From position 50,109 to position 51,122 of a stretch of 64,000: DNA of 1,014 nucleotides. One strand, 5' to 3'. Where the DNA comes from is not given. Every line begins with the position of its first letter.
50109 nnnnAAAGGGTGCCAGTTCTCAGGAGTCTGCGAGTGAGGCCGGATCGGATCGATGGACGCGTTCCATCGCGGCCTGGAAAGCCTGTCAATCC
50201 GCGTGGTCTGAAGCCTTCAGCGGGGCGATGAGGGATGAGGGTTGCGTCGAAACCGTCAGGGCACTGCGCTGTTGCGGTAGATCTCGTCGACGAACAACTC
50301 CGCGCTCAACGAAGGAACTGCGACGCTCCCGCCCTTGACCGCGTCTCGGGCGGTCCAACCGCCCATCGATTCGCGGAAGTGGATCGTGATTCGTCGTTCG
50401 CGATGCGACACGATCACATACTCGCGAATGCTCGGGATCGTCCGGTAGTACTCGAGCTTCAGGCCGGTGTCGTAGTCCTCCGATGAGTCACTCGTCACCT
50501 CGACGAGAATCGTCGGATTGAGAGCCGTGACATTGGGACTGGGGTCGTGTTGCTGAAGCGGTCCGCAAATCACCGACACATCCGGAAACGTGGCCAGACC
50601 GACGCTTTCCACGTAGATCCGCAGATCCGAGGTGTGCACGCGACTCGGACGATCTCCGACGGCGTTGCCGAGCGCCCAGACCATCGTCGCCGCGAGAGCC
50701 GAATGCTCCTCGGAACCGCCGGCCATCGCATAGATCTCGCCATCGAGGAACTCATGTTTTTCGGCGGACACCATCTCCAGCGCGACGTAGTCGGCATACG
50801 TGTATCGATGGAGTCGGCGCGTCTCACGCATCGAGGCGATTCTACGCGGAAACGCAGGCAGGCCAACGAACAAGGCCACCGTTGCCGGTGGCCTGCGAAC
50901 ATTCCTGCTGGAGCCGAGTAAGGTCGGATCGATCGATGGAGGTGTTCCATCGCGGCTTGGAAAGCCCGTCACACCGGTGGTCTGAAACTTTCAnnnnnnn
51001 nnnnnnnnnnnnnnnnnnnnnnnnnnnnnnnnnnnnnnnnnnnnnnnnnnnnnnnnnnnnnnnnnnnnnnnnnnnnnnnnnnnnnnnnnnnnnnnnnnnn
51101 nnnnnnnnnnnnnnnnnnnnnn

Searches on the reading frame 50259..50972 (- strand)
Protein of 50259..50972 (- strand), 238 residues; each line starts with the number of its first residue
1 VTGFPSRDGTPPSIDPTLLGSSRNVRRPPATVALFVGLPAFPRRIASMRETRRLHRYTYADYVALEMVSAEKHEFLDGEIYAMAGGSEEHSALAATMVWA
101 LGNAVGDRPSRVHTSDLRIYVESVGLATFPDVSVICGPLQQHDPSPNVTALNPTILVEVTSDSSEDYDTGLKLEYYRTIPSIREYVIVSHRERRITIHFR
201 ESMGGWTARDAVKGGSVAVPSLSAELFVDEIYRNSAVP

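Call 31: search_protein_families(library=pfam, proteins=[window:50259-50972:-], max_evalue=0.01)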
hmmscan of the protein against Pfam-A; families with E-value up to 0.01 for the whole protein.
window:50259-50972:- (238 aa): 1 family
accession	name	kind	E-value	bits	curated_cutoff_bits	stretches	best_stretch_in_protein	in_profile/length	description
PF05685.18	Uma2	-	9.7e-27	94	27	1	60-220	2-160/172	Putative restriction endonuclease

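Call 115: search_protein_families(library=phrogs, proteins=[window:50259-50972:-], max_evalue=0.001)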
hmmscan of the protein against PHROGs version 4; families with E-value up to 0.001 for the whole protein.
window:50259-50972:- (238 aa): 1 family
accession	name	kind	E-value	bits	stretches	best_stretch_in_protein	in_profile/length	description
phrog_16228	-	unknown function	1.3e-16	61.7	1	55-197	7-144/187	-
